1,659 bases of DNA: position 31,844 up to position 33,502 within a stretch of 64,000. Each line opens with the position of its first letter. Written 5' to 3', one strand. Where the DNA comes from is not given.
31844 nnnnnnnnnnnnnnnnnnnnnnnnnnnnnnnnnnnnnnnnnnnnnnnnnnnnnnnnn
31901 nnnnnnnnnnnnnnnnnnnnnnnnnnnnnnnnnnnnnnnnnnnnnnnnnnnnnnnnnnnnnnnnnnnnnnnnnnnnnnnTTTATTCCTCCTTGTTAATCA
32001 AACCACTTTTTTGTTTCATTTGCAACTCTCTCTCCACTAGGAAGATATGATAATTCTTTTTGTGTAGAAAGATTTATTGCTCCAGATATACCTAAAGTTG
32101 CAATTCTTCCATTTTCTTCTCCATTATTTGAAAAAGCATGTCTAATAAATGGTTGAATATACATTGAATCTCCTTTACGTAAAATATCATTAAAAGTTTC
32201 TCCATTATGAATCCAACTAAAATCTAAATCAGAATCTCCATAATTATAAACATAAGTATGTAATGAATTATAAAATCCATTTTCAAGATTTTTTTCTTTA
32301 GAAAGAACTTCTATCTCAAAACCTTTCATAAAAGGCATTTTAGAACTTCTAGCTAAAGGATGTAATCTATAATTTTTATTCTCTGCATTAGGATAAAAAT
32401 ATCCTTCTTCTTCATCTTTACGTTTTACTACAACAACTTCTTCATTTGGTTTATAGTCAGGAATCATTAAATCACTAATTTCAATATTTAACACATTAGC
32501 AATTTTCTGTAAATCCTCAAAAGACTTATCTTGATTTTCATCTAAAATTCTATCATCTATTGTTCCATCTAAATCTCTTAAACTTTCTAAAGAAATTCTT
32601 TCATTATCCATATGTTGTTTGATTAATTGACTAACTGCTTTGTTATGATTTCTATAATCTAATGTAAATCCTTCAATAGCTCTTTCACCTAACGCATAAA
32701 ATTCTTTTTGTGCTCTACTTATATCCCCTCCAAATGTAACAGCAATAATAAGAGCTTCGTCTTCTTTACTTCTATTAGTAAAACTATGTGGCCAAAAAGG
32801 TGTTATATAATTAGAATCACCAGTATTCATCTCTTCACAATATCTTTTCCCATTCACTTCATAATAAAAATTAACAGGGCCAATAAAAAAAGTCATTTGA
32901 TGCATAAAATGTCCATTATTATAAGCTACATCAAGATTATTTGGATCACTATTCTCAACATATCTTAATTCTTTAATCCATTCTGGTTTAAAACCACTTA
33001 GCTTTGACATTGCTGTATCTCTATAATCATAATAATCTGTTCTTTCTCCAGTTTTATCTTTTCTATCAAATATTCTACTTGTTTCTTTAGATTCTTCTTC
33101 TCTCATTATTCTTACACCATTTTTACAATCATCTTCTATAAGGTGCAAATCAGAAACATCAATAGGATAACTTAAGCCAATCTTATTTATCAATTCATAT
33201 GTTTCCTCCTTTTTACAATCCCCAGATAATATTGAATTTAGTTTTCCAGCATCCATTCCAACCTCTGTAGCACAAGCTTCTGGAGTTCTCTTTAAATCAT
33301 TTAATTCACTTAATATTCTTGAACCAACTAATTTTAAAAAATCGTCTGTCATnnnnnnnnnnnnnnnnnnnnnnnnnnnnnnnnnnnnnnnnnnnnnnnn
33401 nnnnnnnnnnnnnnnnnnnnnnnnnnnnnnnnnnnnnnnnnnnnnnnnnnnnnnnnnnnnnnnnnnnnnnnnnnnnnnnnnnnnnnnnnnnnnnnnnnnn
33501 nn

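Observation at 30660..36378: Complete phosphonate biosynthesis operon (CyTase-PepM fusion, Ppd, Fe-ADH, LicC-like NTase, HEPD/MPnS-family cupin) embedded in a surface-glycan island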

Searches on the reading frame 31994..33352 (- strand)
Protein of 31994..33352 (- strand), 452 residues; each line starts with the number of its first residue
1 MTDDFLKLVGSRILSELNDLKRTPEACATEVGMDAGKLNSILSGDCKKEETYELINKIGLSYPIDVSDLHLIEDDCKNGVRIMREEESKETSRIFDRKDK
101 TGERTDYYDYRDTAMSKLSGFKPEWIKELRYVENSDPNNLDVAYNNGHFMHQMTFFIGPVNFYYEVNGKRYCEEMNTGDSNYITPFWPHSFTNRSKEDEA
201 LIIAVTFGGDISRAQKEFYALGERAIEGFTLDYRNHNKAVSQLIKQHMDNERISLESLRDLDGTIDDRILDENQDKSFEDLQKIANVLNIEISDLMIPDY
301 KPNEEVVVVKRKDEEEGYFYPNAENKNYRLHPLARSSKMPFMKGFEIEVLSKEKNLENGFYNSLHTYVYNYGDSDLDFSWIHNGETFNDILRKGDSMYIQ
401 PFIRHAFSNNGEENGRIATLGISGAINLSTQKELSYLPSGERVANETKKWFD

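Call 3: search_protein_families(library=pfam, proteins=[window:31994-33352:-], max_evalue=0.01)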
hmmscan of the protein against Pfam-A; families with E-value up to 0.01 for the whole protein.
window:31994-33352:- (452 aa): 2 families
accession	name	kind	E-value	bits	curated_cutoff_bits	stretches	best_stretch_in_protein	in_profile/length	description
PF07883.17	Cupin_2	-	9.3e-08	32.1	27.2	1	390-417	39-66/70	Cupin domain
PF00190.28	Cupin_1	-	0.0011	19.1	22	0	379-417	70-109/151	Cupin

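Call 4: search_protein_families(library=ncbifam, proteins=[window:31994-33352:-], max_evalue=0.01)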
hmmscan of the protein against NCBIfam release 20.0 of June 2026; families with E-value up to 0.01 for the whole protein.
window:31994-33352:- (452 aa): 1 family
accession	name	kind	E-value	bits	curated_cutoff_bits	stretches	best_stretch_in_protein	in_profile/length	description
NF007408.0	PRK09943.1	equivalog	3.5e-06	26.7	211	0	164-204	141-179/185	HTH-type transcriptional regulator PuuR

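Call 5: search_solved_structures(query=window:31994-33352:-, max_evalue=0.01, show_alignments=3)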
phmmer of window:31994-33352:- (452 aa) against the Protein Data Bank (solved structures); distinct sequences matched with E-value up to 0.01: 3.
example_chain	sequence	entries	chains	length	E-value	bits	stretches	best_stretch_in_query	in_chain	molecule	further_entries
6b9s_A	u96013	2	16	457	6.2e-93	315.8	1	3-452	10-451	Methylphosphonate synthase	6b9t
6b9r_A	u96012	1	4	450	3e-65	224.5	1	15-441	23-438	Hydroxyethylphosphonate dioxygenase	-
5u55_A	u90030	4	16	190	0.0034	20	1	126-206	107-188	(S)-2-hydroxypropylphosphonic acid epoxidase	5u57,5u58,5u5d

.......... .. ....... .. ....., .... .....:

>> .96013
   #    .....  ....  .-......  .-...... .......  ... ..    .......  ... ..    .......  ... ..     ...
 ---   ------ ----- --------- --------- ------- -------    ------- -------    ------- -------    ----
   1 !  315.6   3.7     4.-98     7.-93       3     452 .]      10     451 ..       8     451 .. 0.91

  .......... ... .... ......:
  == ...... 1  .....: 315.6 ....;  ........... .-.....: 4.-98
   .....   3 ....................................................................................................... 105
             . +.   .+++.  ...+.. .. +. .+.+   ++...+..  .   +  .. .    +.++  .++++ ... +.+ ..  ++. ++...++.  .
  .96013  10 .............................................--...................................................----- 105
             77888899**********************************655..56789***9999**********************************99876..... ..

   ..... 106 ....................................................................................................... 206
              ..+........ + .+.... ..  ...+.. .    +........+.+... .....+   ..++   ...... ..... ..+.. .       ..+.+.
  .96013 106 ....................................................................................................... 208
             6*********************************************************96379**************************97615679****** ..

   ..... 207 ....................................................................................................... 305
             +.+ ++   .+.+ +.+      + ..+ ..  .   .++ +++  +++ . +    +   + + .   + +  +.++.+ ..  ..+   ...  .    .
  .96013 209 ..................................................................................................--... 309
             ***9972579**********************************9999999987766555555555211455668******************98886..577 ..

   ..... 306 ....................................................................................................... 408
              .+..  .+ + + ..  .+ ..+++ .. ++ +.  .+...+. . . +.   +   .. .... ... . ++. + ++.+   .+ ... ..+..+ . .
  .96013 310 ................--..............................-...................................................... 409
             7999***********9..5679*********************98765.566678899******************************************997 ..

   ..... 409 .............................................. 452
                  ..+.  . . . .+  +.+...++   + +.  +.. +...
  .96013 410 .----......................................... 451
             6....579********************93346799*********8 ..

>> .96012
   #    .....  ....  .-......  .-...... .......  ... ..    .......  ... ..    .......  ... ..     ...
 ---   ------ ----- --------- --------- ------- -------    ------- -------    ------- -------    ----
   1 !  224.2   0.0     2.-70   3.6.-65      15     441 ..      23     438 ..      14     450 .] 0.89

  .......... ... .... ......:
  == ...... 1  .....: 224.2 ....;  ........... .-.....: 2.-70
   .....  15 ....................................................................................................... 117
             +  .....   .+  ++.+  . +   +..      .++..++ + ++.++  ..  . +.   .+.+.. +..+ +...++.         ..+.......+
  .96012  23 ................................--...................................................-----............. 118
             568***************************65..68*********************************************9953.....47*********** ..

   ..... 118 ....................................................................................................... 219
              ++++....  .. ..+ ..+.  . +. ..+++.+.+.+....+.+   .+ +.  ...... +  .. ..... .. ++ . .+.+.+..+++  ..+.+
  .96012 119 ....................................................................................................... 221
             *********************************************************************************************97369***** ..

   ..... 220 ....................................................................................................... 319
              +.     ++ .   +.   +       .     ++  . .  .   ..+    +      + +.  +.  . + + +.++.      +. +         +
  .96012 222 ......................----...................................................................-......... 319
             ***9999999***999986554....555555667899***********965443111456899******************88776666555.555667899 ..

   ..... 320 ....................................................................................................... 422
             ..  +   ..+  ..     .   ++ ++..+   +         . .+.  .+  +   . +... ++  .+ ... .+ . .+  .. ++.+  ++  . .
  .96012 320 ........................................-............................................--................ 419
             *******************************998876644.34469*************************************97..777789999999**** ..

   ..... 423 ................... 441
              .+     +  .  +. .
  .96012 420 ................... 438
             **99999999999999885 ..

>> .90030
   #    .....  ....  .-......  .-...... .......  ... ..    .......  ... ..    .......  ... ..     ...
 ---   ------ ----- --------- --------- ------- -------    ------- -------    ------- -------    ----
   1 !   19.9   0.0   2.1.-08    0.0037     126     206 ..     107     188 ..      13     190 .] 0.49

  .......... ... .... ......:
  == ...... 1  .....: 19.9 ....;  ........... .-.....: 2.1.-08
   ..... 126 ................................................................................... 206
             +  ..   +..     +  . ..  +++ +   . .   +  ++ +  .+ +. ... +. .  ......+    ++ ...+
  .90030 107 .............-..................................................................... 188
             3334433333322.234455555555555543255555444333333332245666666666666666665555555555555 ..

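Call 12: find_related_loci(query=window:31994-33352:-, collection=genome_contigs, flank=10000)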
Query window:31994-33352:- (452 aa) in genome_contigs; peptide patterns used: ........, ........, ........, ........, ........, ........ (x = any residue, [..] = any of these).
32 stretches matched a pattern; 14 encode a relative of the query (tblastn E <= 1e-3); 14 distinct loci.
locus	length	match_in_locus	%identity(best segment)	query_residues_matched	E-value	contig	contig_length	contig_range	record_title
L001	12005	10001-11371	56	3-452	5e-171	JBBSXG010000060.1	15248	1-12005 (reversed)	MAG: Nanoarchaeota archaeon isolate H51-bin037_1 H51_bin037_1_000000000060, whole genome shotgun sequence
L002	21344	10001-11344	52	6-452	2e-152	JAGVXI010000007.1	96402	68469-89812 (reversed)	Candidatus Pacearchaeota archaeon isolate RIFCSPLOWO2_01_FULL_32_35 rifcsplowo2_01_scaffold_185, whole genome shotgun se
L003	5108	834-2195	49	2-451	8e-149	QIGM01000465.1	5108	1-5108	MAG: bacterium isolate SZUA-149 Ga0063293_10025214, whole genome shotgun sequence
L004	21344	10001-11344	50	5-451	1e-146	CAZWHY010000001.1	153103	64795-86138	MAG TPA_asm: Uncultured Candidatus Berkiella sp. isolate SRP215229_co1_114 genome assembly, contig: NODE_36_length_15310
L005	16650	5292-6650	49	3-452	7e-143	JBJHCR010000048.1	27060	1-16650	MAG: Vulcanimicrobiota bacterium isolate SF2967_J5348.metabat_sens.001 NODE_1795_length_27060_cov_1.201871, whole genome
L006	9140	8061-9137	60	6-451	3e-133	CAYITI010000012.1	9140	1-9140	MAG TPA_asm: Candidatus Woesearchaeota archaeon isolate ERP119705_co6_993 genome assembly, contig: NODE_10734_length_914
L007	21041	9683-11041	45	6-452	3e-127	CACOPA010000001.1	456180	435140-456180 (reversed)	MAG: uncultured SAR86 cluster bacterium isolate AH-324-F14 genome assembly, contig: AH-324-F14_NODE_1, whole genome shot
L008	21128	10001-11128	44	5-451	4e-115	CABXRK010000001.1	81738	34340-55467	MAG: uncultured Bacteroidetes bacterium isolate AG-319-P13 genome assembly, contig: AG-319-P13_NODE_1, whole genome shot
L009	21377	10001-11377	42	1-451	1e-114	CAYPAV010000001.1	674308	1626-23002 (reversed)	MAG TPA_asm: uncultured Rhodospirillaceae bacterium isolate SRP200020_co5_212 genome assembly, contig: NODE_1_length_674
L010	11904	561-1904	43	3-451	1e-112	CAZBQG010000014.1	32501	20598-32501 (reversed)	MAG TPA_asm: uncultured Rhodospirillaceae bacterium isolate SRP308112_co1_303 genome assembly, contig: NODE_1720_length_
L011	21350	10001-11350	40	5-451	1e-108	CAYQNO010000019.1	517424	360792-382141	MAG TPA_asm: uncultured Flavobacteriales bacterium isolate SRP092796_co2_743 genome assembly, contig: k141_5321322, whol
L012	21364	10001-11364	49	1-452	2e-137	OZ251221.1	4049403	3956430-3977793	MAG: bacterium isolate 32a2cbb7-c6c8-45cd-829d-ddd1ef6a6eb2 genome assembly, chromosome: 1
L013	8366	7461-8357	43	5-426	3e-79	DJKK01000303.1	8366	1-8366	MAG TPA_asm: Alphaproteobacteria bacterium UBA6544 UBA6544_contig_155043, whole genome shotgun sequence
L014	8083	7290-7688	56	107-429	4e-47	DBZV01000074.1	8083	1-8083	MAG TPA_asm: Dehalococcoidia bacterium UBA1151 UBA1151_contig_59951, whole genome shotgun sequence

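Call 13: find_homologous_proteins(query=window:31994-33352:-, max_evalue=1e-10)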
Query window:31994-33352:- (452 aa): 1111 proteins with E <= 1e-10 among 6308 candidates; the best 120 are listed.
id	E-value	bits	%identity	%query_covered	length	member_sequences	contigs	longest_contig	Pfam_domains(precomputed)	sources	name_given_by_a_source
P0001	0.0e+0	1034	100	100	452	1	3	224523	PF07883.18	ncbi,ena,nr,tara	ncbi:hypothetical protein CL617_03620 [archaeon]|nr:hypothetical protein [archaeon]|tara:strand:- st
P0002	5.8e-180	617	59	99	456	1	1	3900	PF07883.18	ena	-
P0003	9.0e-180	617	60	99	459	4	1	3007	PF07883.18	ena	-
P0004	3.0e-175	602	59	99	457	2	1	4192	PF07883.18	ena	-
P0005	8.4e-175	600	57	100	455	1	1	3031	PF07883.18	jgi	-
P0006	3.1e-174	599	58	99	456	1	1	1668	PF07883.18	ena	-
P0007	9.4e-174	597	59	99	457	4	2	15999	PF07883.18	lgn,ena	-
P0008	1.9e-172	593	58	99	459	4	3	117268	PF07883.18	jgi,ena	-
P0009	1.9e-172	593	57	100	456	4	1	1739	PF07883.18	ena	-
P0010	5.3e-172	591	59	100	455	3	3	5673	-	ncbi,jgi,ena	-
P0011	2.1e-171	589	59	99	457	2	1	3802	-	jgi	-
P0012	1.8e-170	586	58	100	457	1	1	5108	PF07883.18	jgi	jgi:uncharacterized RmlC-like cupin family protein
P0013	5.1e-170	585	58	100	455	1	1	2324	-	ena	-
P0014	6.0e-169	581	58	100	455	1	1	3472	-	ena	-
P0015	1.2e-166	574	57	99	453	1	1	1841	-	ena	-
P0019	5.5e-164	565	57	98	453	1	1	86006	-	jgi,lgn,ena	-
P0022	1.3e-162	560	54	100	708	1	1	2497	PF00483.30,PF12804.14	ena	-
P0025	5.4e-161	555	55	99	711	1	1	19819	PF00483.30,PF01128.26,PF12804.14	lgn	-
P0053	1.1e-153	531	53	100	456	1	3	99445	PF07883.18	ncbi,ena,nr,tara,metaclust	ncbi:hypothetical protein CMI47_15325 [Candidatus Pacearchaeota archaeon]|nr:hypothetical protein [C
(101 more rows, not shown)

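Call 36: find_encoding_contigs(protein=P0001, flank=10000, max_places=4)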
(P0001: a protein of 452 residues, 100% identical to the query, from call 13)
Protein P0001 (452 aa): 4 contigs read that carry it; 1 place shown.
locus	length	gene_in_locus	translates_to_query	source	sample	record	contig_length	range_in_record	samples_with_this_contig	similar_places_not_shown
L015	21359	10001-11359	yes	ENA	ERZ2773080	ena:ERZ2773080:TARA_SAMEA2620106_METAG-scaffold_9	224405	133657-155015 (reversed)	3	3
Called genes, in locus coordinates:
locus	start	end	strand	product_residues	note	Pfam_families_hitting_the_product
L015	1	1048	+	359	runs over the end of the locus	PF02350:Epimerase_2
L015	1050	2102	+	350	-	PF13439:Glyco_transf_4 (weak), PF00534:Glycos_transf_1, PF13692:Glyco_trans_1_4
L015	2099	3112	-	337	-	PF00106:adh_short (weak), PF01073:3Beta_HSD, PF01370:Epimerase, PF02719:Polysacc_synt_2, PF04321:RmlD_sub_bind (weak), PF05368:NmrA (faint), PF13460:NAD_binding_10, PF16363:GDP_Man_Dehyd, +1 more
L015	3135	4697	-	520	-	PF01522:Polysacc_deac_1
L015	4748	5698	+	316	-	PF00535:Glycos_transf_2, PF10111:Glyco_tranf_2_2, PF13641:Glyco_tranf_2_3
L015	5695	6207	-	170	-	PF08242:Methyltransf_12 (faint), PF13489:Methyltransf_23, PF13847:Methyltransf_31 (faint)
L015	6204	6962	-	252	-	PF01066:CDP-OH_P_transf (weak)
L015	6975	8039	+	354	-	PF02775:TPP_enzyme_C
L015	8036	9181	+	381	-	PF00465:Fe-ADH, PF13685:Fe-ADH_2, PF25137:ADH_Fe_C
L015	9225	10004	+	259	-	PF00483:NTP_transferase, PF12804:NTP_transf_3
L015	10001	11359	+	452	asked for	PF07883:Cupin_2 (faint)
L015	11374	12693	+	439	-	PF01467:CTP_transf_like, PF13714:PEP_mutase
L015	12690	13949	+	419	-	PF02310:B12-binding, PF04055:Radical_SAM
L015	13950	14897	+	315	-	PF00106:adh_short (faint), PF01073:3Beta_HSD, PF01370:Epimerase, PF02719:Polysacc_synt_2, PF04321:RmlD_sub_bind, PF07993:NAD_binding_4, PF13460:NAD_binding_10, PF16363:GDP_Man_Dehyd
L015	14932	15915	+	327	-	-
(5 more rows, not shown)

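Call 45: find_encoding_contigs(protein=P0008, flank=10000, max_places=1)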
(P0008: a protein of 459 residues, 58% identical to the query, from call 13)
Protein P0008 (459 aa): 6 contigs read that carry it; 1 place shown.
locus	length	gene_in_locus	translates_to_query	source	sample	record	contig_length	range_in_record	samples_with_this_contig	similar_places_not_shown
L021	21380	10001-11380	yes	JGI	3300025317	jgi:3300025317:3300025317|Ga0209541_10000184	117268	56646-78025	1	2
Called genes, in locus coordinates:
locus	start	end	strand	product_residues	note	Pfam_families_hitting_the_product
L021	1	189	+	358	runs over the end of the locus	PF02350:Epimerase_2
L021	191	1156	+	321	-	PF05368:NmrA (weak), PF01073:3Beta_HSD, PF01370:Epimerase, PF02719:Polysacc_synt_2, PF04321:RmlD_sub_bind, PF07993:NAD_binding_4, PF13460:NAD_binding_10, PF16363:GDP_Man_Dehyd, +1 more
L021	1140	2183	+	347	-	PF00534:Glycos_transf_1, PF13692:Glyco_trans_1_4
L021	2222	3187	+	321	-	PF01073:3Beta_HSD, PF01370:Epimerase, PF02719:Polysacc_synt_2, PF04321:RmlD_sub_bind, PF07993:NAD_binding_4, PF13460:NAD_binding_10, PF16363:GDP_Man_Dehyd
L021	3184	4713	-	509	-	PF01522:Polysacc_deac_1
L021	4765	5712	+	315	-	PF00535:Glycos_transf_2, PF10111:Glyco_tranf_2_2 (weak), PF13641:Glyco_tranf_2_3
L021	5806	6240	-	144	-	PF01797:Y1_Tnp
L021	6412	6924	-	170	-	PF13489:Methyltransf_23, PF13847:Methyltransf_31 (faint), PF08242:Methyltransf_12 (weak)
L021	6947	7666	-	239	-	PF01066:CDP-OH_P_transf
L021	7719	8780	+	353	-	PF02775:TPP_enzyme_C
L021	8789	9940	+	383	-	PF00465:Fe-ADH, PF13685:Fe-ADH_2 (weak), PF25137:ADH_Fe_C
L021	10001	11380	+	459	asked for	PF07883:Cupin_2 (faint)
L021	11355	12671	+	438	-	PF01467:CTP_transf_like, PF13714:PEP_mutase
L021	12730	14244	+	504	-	PF01943:Polysacc_synt, PF03023:MurJ (weak), PF13440:Polysacc_synt_3, PF03023:MurJ, PF01554:MatE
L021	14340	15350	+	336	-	PF04101:Glyco_tran_28_C (weak)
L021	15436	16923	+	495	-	PF02310:B12-binding (weak), PF04055:Radical_SAM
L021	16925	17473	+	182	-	PF00483:NTP_transferase (faint), PF12804:NTP_transf_3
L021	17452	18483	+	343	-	PF04101:Glyco_tran_28_C (weak)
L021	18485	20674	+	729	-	PF02310:B12-binding (weak), PF04055:Radical_SAM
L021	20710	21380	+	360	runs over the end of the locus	PF03102:NeuB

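Call 46: find_encoding_contigs(protein=P0019, flank=10000, max_places=1)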
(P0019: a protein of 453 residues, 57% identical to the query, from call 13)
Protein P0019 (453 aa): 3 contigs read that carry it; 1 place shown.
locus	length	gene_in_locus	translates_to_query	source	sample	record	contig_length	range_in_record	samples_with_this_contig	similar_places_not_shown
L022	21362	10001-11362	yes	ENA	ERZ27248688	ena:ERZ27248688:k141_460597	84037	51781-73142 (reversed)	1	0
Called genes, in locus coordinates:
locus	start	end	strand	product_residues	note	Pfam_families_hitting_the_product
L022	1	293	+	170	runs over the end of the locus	PF25084:LbH_EIF2B, PF14602:Hexapep_2 (faint), PF00132:Hexapep, PF25087:GMPPB_C, PF00132:Hexapep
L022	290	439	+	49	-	-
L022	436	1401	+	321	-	PF01073:3Beta_HSD, PF01370:Epimerase, PF02719:Polysacc_synt_2, PF04321:RmlD_sub_bind, PF16363:GDP_Man_Dehyd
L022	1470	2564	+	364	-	PF00534:Glycos_transf_1, PF13692:Glyco_trans_1_4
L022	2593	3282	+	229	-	PF00483:NTP_transferase, PF12804:NTP_transf_3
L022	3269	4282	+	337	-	PF00288:GHMP_kinases_N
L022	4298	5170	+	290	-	PF01073:3Beta_HSD, PF01370:Epimerase, PF02719:Polysacc_synt_2 (faint), PF04321:RmlD_sub_bind, PF07993:NAD_binding_4 (faint), PF16363:GDP_Man_Dehyd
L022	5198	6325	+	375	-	PF00155:Aminotran_1_2, PF01041:DegT_DnrJ_EryC1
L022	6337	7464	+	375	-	PF00155:Aminotran_1_2 (faint), PF01041:DegT_DnrJ_EryC1, PF01212:Beta_elim_lyase (weak)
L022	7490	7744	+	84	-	-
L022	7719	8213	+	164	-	PF08241:Methyltransf_11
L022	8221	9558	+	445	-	PF08003:Methyltransf_9 (weak), PF08242:Methyltransf_12 (faint), PF13649:Methyltransf_25 (faint), PF13847:Methyltransf_31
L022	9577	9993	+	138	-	PF01467:CTP_transf_like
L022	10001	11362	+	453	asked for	-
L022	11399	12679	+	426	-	PF01467:CTP_transf_like, PF13714:PEP_mutase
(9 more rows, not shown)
